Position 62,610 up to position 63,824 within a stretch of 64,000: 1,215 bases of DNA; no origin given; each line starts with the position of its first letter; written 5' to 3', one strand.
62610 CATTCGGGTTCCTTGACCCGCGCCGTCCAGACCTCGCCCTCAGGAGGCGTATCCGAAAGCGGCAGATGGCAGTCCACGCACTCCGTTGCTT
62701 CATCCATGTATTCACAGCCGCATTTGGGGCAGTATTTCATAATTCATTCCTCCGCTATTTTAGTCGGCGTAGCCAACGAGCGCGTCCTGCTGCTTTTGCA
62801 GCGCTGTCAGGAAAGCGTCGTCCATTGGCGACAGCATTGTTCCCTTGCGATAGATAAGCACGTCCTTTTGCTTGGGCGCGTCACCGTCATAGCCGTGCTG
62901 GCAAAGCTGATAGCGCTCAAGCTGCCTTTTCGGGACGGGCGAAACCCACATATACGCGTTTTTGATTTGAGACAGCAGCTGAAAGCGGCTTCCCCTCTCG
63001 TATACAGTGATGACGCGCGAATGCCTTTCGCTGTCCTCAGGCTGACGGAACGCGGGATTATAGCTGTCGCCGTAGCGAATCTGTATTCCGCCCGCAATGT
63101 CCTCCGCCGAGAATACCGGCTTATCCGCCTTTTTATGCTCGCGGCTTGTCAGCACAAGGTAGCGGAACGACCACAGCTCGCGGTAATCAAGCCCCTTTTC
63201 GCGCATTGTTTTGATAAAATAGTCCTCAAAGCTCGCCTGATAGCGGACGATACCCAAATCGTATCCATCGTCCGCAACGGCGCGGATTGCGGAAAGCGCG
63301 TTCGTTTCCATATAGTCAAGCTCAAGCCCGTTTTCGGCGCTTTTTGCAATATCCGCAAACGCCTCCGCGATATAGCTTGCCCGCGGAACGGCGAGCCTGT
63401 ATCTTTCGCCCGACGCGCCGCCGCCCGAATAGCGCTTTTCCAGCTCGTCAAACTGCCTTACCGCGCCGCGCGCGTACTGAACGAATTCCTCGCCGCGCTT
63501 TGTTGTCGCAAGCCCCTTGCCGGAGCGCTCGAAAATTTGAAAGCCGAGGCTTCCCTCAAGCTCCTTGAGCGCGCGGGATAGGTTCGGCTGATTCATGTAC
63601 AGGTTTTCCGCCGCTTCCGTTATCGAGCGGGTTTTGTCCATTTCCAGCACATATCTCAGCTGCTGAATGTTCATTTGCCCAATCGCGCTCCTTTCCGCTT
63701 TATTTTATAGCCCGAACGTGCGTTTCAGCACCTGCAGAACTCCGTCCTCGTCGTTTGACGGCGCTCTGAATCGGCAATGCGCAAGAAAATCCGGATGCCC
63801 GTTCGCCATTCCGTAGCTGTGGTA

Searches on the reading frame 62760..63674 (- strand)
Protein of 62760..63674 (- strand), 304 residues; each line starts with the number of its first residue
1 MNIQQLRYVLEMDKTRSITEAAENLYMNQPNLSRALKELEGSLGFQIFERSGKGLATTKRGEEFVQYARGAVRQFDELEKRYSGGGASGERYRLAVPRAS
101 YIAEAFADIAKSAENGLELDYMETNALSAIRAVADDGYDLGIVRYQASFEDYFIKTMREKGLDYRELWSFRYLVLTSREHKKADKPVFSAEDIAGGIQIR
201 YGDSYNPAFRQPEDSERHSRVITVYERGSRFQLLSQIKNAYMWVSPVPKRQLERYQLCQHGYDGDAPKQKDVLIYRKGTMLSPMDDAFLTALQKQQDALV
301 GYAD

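Call 51: search_protein_families(library=pfam, proteins=[window:62760-63674:-])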
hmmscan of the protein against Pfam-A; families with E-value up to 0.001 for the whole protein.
window:62760-63674:- (304 aa): 2 families
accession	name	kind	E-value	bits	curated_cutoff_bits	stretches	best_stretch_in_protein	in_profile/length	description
PF00126.33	HTH_1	-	2.2e-17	63.2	26.6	1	3-62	1-60/60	Bacterial regulatory helix-turn-helix protein, lysR family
PF03466.25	LysR_substrate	-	1.1e-07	31.9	28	1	116-295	34-207/209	LysR substrate binding domain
